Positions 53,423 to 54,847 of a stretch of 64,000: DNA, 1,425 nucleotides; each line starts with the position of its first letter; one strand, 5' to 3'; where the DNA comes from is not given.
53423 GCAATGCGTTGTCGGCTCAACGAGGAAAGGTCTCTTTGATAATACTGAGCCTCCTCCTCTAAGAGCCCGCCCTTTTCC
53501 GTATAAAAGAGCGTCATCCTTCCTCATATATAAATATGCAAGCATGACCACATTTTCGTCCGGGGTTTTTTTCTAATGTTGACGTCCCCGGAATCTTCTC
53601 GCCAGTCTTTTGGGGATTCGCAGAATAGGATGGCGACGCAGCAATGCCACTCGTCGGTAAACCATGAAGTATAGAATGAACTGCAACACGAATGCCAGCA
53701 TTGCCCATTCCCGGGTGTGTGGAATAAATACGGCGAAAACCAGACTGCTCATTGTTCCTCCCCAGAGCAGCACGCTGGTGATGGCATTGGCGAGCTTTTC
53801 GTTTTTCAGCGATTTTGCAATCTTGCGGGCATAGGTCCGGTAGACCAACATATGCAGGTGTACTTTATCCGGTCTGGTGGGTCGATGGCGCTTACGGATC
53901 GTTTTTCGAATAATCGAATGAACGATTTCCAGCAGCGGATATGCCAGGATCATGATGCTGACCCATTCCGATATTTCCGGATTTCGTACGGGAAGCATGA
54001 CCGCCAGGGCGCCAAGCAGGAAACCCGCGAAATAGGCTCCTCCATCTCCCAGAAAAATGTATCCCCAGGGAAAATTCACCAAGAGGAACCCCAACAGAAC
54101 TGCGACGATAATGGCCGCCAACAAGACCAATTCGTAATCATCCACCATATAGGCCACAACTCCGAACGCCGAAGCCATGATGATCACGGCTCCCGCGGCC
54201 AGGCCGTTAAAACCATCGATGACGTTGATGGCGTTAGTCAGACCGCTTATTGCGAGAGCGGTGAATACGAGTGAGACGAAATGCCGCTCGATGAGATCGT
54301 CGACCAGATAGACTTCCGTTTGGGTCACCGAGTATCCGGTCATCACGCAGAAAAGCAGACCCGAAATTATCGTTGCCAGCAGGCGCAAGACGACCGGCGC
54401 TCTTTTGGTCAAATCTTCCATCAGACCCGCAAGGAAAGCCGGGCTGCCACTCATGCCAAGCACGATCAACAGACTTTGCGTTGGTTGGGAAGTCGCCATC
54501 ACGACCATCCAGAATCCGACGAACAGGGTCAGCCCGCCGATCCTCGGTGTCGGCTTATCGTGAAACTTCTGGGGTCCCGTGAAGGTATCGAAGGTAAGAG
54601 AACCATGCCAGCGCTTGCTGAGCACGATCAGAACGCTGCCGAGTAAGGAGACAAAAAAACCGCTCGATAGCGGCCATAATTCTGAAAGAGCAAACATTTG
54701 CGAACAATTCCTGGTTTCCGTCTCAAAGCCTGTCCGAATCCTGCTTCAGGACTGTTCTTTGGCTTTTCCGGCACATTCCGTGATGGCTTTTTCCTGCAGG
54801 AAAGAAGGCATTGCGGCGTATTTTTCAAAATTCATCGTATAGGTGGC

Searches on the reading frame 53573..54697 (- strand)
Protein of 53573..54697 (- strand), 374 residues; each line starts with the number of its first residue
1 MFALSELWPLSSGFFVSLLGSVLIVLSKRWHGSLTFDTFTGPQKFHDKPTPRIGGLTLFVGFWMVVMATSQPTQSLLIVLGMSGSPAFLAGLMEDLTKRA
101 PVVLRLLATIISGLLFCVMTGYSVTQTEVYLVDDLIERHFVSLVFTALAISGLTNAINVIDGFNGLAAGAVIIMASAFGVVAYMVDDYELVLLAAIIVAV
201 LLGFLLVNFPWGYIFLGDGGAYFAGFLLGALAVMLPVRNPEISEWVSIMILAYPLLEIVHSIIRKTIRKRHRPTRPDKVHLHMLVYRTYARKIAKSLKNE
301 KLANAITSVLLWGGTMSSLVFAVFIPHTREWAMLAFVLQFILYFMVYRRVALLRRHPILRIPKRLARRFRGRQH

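Call 10: search_protein_families(library=pfam, proteins=[window:53573-54697:-])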
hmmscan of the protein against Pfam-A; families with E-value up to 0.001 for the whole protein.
window:53573-54697:- (374 aa): 1 family
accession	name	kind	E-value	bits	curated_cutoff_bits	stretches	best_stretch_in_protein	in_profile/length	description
PF00953.26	Glycos_transf_4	-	2e-28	99.8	27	1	79-235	3-159/160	Glycosyl transferase family 4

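Call 11: search_protein_families(library=ncbifam, proteins=[window:53573-54697:-])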
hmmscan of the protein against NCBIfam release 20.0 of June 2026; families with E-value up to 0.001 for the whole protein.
window:53573-54697:- (374 aa): 3 families
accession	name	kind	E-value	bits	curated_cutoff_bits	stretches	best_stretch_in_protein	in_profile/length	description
TIGR02380.1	ECA_wecA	exception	2.5e-23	82.8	326.05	1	43-351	34-337/346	UDP-N-acetylglucosamine--undecaprenyl-phosphate N-acetylglucosaminephosphotransferase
NF053644.1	MraY_archaea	equivalog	8.6e-16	58.2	450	1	143-265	183-299/340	pseudomurein biosynthesis MraY family phospho-N-acetylmuramoyl-pentapeptide-transferase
TIGR00445.1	mraY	equivalog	1.7e-10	40.9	192.05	1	40-235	24-245/321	phospho-N-acetylmuramoyl-pentapeptide-transferase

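Call 15: find_encoding_contigs(protein=window:53573-54697:-, flank=10000, max_places=10)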
Protein window:53573-54697:- (374 aa): no gene with exactly this product is on record in the collection.

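Call 22: find_homologous_proteins(query=window:53573-54697:-)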
Query window:53573-54697:- (374 aa): 5542 proteins with E <= 0.001 among 8000 candidates; the best 120 are listed.
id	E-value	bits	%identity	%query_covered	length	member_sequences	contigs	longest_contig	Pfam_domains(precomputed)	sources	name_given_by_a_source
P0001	1.9e-222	756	92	100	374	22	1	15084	PF00953.27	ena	-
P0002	3.4e-219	745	91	100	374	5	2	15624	PF00953.27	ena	-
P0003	1.2e-181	622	81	96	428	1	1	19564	PF00953.27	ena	-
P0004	5.9e-179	613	74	98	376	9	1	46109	PF00953.27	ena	-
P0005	6.4e-166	570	94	76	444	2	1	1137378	PF00953.27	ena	-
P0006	5.9e-147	508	62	99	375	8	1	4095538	PF00953.27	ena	-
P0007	1.8e-142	493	61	96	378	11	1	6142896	PF00953.27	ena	-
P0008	2.3e-141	489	61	98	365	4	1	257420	PF00953.27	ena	-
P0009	2.8e-137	476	61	94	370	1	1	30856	PF00953.27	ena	-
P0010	2.0e-136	473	57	98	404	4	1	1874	PF00953.27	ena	-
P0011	3.2e-134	466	59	97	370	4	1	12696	PF00953.27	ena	-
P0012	7.7e-133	461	60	97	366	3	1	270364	PF00953.27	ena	-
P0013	1.5e-131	457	58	90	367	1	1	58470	PF00953.27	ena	-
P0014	3.2e-131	456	60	94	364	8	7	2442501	PF00953.27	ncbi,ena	-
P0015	5.7e-131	455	57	97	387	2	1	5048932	PF00953.27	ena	-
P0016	7.7e-131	455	57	97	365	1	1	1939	PF00953.27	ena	-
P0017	1.0e-130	454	57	98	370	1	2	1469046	PF00953.27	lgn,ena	-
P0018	1.6e-130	454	59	96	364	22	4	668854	PF00953.27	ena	-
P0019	1.8e-130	453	57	95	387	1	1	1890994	PF00953.27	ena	-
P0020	8.0e-130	451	58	95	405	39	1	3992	PF00953.27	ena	-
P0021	1.6e-127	444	55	100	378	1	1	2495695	PF00953.27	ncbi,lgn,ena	-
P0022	2.6e-127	443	59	92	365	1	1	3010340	PF00953.27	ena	-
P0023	3.2e-126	439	55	95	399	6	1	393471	PF00953.27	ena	-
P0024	6.9e-125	435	58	94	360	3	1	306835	PF00953.27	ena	-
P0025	9.1e-125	435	54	97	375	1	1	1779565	PF00953.27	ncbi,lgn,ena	-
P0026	1.8e-124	434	57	94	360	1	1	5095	PF00953.27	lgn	-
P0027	1.4e-123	431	58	87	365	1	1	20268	PF00953.27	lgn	-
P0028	6.4e-117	409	53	96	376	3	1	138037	PF00953.27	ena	-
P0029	7.5e-116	405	55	92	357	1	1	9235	PF00953.27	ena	-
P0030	1.7e-115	404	54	93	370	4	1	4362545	PF00953.27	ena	-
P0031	3.7e-115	403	52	92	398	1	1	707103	PF00953.27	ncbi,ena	-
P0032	8.8e-115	402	52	90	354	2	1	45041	PF00953.27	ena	-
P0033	1.3e-114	401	53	95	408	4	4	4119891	PF00953.27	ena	-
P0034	5.7e-113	396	54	94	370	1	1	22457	PF00953.27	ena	-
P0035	6.1e-112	393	51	91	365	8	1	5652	PF00953.27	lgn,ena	-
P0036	2.1e-111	391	53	92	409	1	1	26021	PF00953.27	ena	-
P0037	4.2e-111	390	51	91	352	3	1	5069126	PF00953.27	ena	-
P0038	8.7e-111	389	53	89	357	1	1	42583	PF00953.27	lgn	-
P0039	3.5e-110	387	52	95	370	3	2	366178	PF00953.27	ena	-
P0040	3.8e-110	387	53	90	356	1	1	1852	PF00953.27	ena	-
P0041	5.9e-110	386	52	91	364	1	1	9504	PF00953.27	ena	-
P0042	7.3e-110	386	49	91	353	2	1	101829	PF00953.27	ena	-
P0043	9.7e-110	385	51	91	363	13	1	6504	PF00953.27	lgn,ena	-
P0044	1.2e-109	385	50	92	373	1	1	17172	PF00953.27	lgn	-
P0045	1.4e-109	385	50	91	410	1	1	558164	PF00953.27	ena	-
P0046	2.1e-109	384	51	95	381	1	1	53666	PF00953.27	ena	-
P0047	3.7e-109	383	50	90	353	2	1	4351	PF00953.27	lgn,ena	-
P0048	4.2e-109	383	50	91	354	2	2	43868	PF00953.27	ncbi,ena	-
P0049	4.7e-109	383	49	91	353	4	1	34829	PF00953.27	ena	-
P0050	6.1e-109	383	51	93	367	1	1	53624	PF00953.27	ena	-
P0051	6.3e-109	383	49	91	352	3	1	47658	PF00953.27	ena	-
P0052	7.4e-109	382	48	97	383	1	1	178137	PF00953.27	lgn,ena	-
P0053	2.8e-108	380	51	91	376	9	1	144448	PF00953.27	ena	-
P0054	3.1e-108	380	52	93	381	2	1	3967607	PF00953.27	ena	-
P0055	1.2e-107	378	50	96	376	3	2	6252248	PF00953.27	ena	-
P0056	1.6e-107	378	50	91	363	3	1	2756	PF00953.27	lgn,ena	-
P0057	1.6e-107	378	50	92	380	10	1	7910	PF00953.27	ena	-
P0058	2.2e-107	378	50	90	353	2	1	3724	PF00953.27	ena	-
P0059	2.6e-107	377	49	96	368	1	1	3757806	PF00953.27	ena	-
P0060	3.1e-107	377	50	94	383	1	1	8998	PF00953.27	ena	-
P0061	2.2e-106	374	50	91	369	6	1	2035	PF00953.27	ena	-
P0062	3.1e-106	374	49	93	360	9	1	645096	PF00953.27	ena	-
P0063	3.6e-106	374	51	91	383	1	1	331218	PF00953.27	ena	-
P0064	4.0e-106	373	50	88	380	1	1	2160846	PF00953.27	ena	-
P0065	7.5e-106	372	50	91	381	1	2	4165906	PF00953.27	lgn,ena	-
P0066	1.1e-105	372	49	88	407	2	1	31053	PF00953.27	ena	-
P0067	3.4e-105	370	50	95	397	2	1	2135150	PF00953.27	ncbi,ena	-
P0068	1.9e-104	368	51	91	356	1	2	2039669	PF00953.27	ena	-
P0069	3.4e-104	367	49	89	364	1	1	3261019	PF00953.27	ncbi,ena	-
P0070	4.2e-104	367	49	95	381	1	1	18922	PF00953.27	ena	-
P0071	9.6e-104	366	49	89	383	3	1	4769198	PF00953.27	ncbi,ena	-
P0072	8.6e-103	362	50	95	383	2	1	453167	PF00953.27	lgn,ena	-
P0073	1.0e-102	362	49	94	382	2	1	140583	PF00953.27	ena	-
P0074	1.2e-102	362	48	86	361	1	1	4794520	PF00953.27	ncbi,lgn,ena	-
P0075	1.7e-102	361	48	95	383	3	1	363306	PF00953.27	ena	-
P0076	4.2e-102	360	51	91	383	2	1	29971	PF00953.27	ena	-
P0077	4.4e-102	360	48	91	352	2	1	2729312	PF00953.27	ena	-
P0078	7.9e-102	359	49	93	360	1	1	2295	PF00953.27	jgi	jgi:UDP-N-acetylmuramyl pentapeptide phosphotransferase/UDP-N-acetylglucosamine-1-phosphate transfer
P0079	1.2e-101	359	48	89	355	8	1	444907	PF00953.27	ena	-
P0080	1.5e-101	358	48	92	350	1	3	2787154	PF00953.27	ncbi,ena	-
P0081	2.0e-101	358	50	87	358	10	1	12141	PF00953.27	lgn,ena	-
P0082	2.1e-101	358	46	98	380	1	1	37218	PF00953.27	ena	-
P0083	2.3e-101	358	48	91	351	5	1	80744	PF00953.27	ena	-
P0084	4.2e-101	357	50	93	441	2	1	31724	PF00953.27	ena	-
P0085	7.1e-101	356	47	89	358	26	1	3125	PF00953.27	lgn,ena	-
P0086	8.6e-101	356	48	89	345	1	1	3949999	PF00953.27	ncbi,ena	-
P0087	1.0e-100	356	47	92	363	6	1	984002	PF00953.27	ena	-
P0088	1.1e-100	356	48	96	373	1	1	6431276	PF00953.27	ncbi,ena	-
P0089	5.5e-100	353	49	92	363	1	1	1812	PF00953.27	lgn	-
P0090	5.8e-100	353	50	87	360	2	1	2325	PF00953.27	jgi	jgi:UDP-N-acetylmuramyl pentapeptide phosphotransferase/UDP-N-acetylglucosamine-1-phosphate transfer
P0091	1.0e-99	352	49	89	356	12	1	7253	PF00953.27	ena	-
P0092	1.4e-99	352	48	91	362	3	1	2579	PF00953.27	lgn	-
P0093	1.7e-99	352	46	90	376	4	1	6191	PF00953.27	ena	-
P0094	1.7e-99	352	46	95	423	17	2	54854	PF00953.27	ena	-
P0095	2.1e-99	351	55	80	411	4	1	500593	PF00953.27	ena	-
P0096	6.9e-99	350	47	94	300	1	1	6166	PF00953.27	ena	-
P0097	7.5e-99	349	51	80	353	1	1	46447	PF00953.27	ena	-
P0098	7.5e-99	349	48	94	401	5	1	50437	PF00953.27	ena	-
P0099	7.6e-99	349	47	95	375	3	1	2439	PF00953.27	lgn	-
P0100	7.8e-99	349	48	95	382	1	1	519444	PF00953.27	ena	-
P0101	1.1e-98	349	48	89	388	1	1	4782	PF00953.27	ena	-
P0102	1.2e-98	349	60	74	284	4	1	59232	PF00953.27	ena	-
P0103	1.3e-98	349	49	89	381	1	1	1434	PF00953.27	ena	-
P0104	1.4e-98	349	47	95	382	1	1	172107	PF00953.27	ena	-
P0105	1.5e-98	348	48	93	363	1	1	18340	PF00953.27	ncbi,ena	-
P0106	5.1e-98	347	45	93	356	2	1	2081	PF00953.27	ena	-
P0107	5.3e-98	347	48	86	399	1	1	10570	PF00953.27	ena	-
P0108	1.8e-97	345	47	94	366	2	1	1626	PF00953.27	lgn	-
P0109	3.7e-97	344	47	93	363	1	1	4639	PF00953.27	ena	-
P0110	1.3e-96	342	47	93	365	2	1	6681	PF00953.27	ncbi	-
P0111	1.8e-96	342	48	93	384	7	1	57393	PF00953.27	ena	-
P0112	1.9e-96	342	49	81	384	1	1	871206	PF00953.27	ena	-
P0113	3.4e-96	341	46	93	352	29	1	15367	PF00953.27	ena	-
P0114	1.8e-95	338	46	95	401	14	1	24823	PF00953.27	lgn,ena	-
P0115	2.2e-95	338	46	98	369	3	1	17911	PF00953.27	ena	-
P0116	2.3e-95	338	46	96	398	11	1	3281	PF00953.27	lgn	-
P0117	2.3e-95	338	46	95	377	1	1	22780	PF00953.27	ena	-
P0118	3.5e-95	337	47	96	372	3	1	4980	PF00953.27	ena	-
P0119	1.2e-94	336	48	92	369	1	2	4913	PF00953.27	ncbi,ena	-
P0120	1.4e-94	335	48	89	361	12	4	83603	PF00953.27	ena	-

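Call 23: find_encoding_contigs(protein=P0001, flank=10000, max_places=4)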
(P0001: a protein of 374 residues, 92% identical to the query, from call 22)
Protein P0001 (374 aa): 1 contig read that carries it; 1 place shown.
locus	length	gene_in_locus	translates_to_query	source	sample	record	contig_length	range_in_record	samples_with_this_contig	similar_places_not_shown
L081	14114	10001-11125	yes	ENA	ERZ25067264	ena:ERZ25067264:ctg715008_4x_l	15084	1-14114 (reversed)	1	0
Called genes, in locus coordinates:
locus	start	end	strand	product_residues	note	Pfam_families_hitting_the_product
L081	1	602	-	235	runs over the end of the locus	PF13477:Glyco_trans_4_2, PF13579:Glyco_trans_4_4, PF13439:Glyco_transf_4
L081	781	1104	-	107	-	PF00534:Glycos_transf_1, PF13692:Glyco_trans_1_4, PF13524:Glyco_trans_1_2 (weak)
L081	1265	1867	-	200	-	PF13439:Glyco_transf_4, PF13579:Glyco_trans_4_4 (weak)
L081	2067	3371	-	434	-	PF27533:CapK_C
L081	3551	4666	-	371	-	PF13439:Glyco_transf_4, PF13579:Glyco_trans_4_4, PF20706:GT4-conflict, PF00534:Glycos_transf_1, PF13692:Glyco_trans_1_4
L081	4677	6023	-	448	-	-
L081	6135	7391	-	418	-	PF04932:Wzy_C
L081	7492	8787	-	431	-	PF02706:Wzz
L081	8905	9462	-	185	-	PF02357:NusG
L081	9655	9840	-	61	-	-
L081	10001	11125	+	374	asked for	PF00953:Glycos_transf_4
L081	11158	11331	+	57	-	-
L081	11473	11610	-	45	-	-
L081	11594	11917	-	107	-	-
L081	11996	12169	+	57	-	-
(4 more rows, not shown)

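Call 24: find_encoding_contigs(protein=P0002, flank=10000, max_places=4)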
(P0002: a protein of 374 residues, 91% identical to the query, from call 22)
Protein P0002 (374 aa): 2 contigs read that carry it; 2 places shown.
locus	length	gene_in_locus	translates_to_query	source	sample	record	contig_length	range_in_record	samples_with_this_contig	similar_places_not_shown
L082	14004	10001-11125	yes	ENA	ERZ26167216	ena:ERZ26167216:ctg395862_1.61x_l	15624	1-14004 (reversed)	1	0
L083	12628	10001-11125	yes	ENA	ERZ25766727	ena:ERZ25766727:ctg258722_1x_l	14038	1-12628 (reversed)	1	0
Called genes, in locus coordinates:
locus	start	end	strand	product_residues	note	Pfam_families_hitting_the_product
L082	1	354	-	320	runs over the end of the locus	PF13579:Glyco_trans_4_4 (weak)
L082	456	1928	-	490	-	PF16889:Hepar_II_III_N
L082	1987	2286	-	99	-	-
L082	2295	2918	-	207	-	PF01936:NYN (weak)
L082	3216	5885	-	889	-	PF13440:Polysacc_synt_3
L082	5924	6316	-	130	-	-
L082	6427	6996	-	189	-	-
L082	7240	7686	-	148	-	-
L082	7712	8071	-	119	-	-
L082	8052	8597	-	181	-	PF02706:Wzz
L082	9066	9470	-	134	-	PF02357:NusG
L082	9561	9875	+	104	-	-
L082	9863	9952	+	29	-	-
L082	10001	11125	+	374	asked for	PF00953:Glycos_transf_4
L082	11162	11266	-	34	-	-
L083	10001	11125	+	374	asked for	PF00953:Glycos_transf_4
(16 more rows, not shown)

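Call 25: find_encoding_contigs(protein=P0005, flank=10000, max_places=4)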
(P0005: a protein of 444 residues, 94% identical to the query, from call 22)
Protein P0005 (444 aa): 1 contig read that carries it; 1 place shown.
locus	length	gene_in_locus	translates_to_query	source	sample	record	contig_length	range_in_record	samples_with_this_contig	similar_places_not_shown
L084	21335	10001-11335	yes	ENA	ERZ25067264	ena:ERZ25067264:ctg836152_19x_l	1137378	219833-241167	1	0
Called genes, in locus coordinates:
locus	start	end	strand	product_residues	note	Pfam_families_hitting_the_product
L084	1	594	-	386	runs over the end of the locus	PF13477:Glyco_trans_4_2, PF13439:Glyco_transf_4, PF13579:Glyco_trans_4_4, PF00534:Glycos_transf_1, PF13692:Glyco_trans_1_4, PF13524:Glyco_trans_1_2 (weak)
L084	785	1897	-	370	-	PF13439:Glyco_transf_4, PF13579:Glyco_trans_4_4, PF00534:Glycos_transf_1, PF13692:Glyco_trans_1_4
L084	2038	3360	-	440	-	-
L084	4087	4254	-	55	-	PF13439:Glyco_transf_4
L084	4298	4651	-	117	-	-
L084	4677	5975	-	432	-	-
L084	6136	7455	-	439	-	PF04932:Wzy_C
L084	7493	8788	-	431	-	PF02706:Wzz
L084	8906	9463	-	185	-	PF02357:NusG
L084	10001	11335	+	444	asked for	PF00953:Glycos_transf_4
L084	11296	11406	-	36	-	-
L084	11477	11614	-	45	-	-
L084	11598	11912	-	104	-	-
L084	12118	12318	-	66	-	-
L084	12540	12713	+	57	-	-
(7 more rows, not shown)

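Call 33: find_encoding_contigs(protein=P0004, flank=10000, max_places=3)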
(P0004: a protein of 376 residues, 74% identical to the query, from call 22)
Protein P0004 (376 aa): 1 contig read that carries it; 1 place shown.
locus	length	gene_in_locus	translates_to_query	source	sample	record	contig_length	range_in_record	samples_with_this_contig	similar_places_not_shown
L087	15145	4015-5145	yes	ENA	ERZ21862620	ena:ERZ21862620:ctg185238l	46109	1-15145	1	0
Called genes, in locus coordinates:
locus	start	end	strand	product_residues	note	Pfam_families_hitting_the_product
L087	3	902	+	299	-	?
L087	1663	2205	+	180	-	PF02357:NusG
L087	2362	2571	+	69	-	-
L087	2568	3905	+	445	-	PF00860:Xan_ur_permease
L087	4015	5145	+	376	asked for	PF00953:Glycos_transf_4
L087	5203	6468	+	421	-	-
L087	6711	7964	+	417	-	PF04932:Wzy_C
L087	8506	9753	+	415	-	PF13439:Glyco_transf_4 (weak), PF13579:Glyco_trans_4_4 (weak), PF00534:Glycos_transf_1, PF13692:Glyco_trans_1_4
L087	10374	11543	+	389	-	PF13477:Glyco_trans_4_2 (faint), PF13439:Glyco_transf_4, PF13579:Glyco_trans_4_4, PF20706:GT4-conflict, PF00534:Glycos_transf_1, PF13692:Glyco_trans_1_4, PF13524:Glyco_trans_1_2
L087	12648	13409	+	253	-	PF00535:Glycos_transf_2, PF10111:Glyco_tranf_2_2 (weak), PF13641:Glyco_tranf_2_3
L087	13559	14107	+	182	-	PF01073:3Beta_HSD, PF01370:Epimerase, PF16363:GDP_Man_Dehyd, PF13460:NAD_binding_10 (weak)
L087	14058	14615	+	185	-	PF01370:Epimerase, PF16363:GDP_Man_Dehyd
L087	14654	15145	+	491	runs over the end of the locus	PF13440:Polysacc_synt_3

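Call 34: find_encoding_contigs(protein=P0006, flank=10000, max_places=3)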
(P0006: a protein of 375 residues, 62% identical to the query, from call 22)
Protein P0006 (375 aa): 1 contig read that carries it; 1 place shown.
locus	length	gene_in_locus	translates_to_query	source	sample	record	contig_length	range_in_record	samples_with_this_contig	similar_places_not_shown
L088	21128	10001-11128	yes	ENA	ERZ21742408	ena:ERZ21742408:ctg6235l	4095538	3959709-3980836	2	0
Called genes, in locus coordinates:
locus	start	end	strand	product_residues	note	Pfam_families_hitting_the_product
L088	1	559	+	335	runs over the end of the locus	PF00111:Fer2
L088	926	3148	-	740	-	PF17764:PriA_3primeBD, PF00270:DEAD, PF04851:ResIII, PF18319:Zn_ribbon_PriA, PF00271:Helicase_C (weak), PF18074:PriA_C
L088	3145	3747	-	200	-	-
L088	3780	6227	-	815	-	PF00912:Transgly, PF17092:PCB_OB, PF00905:Transpeptidase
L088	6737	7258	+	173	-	PF13238:AAA_18 (weak), PF13671:AAA_33 (faint), PF01202:SKI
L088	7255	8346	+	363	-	PF00465:Fe-ADH (weak), PF13685:Fe-ADH_2, PF01761:DHQ_synthase, PF24621:DHQS_C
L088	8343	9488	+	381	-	PF01966:HD, PF13286:HD_assoc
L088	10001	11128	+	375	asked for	PF00953:Glycos_transf_4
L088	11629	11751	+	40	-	-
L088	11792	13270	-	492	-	PF14691:Fer4_20, PF00070:Pyr_redox (weak), PF01593:Amino_oxidase (weak), PF03486:HI0933_like (faint), PF07992:Pyr_redox_2, PF12831:FAD_oxidored (weak), PF13450:NAD_binding_8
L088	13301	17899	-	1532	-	PF00310:GATase_2, PF04898:Glu_syn_central, PF01645:Glu_synthase, PF01493:GXGXG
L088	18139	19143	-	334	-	PF00892:EamA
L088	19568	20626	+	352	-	PF01208:URO-D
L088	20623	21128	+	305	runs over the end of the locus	PF04018:VCA0040-like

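Call 44: search_protein_families(library=pfam, proteins=[L087:3-899:+])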
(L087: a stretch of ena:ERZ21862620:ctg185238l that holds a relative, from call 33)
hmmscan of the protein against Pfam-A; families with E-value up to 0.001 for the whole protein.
L087:3-899:+ (299 aa): 2 families
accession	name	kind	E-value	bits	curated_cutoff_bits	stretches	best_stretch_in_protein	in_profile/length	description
PF15916.11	DUF4743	-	3.4e-35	121.1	25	1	15-125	3-116/118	Domain of unknown function (DUF4743)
PF00293.34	NUDIX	-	1.3e-06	28.9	21.1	1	141-249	16-119/134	NUDIX domain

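Call 45: find_encoding_contigs(protein=P0003, flank=10000, max_places=3)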
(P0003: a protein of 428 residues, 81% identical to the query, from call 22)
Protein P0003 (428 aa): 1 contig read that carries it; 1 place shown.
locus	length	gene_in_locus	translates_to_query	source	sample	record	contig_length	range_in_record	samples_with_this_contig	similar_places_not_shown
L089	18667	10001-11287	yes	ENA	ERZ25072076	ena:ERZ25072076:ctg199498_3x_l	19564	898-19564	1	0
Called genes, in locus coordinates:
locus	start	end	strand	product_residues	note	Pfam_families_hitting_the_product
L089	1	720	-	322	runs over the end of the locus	PF01073:3Beta_HSD (weak), PF01370:Epimerase, PF07993:NAD_binding_4 (faint), PF13460:NAD_binding_10 (weak), PF16363:GDP_Man_Dehyd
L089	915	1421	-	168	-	PF05711:TylF, PF13578:Methyltransf_24 (weak)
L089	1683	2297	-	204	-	PF00535:Glycos_transf_2, PF10111:Glyco_tranf_2_2 (weak), PF13641:Glyco_tranf_2_3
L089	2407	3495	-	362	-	PF13439:Glyco_transf_4, PF00534:Glycos_transf_1, PF13692:Glyco_trans_1_4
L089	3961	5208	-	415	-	PF13439:Glyco_transf_4, PF13579:Glyco_trans_4_4 (weak), PF00534:Glycos_transf_1, PF13692:Glyco_trans_1_4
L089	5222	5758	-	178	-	PF01408:GFO_IDH_MocA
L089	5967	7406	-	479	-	-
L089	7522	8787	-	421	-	PF02706:Wzz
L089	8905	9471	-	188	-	PF02357:NusG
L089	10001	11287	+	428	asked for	PF00953:Glycos_transf_4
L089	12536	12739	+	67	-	-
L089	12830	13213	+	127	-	-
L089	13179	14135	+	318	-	PF07804:HipA_C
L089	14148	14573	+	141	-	-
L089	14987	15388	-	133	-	-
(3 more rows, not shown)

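Call 47: find_related_loci(query=window:53573-54697:-, collection=metagenome_contigs, flank=6000)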
Query window:53573-54697:- (374 aa) in metagenome_contigs; peptide patterns used: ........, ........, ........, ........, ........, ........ (x = any residue, [..] = any of these).
80 stretches matched a pattern; 16 encode a relative of the query (tblastn E <= 1e-3); 16 distinct loci.
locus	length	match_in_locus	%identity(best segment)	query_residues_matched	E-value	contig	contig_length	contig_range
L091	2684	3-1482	42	14-354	1e-93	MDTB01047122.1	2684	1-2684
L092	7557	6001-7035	42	24-367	2e-85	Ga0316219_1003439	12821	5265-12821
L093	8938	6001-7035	42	24-367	2e-85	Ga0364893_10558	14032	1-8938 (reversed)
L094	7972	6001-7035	42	24-367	2e-85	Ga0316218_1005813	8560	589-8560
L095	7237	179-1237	44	14-366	7e-85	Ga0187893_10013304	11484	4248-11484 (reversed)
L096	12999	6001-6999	42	21-354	2e-82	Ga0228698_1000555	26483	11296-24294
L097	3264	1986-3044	40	7-350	1e-81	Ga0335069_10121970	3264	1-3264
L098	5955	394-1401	42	14-350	3e-79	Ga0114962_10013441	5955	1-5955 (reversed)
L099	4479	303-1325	44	9-356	1e-77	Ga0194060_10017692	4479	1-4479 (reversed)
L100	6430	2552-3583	39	16-348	2e-72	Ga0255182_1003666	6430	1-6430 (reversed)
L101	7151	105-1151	37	16-356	4e-71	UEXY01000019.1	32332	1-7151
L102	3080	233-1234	40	16-351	2e-70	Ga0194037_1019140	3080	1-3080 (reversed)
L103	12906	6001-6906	40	13-312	1e-68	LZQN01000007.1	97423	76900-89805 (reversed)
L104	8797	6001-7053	39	13-360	9e-67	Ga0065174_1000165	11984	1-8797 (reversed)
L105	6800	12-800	40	105-368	3e-58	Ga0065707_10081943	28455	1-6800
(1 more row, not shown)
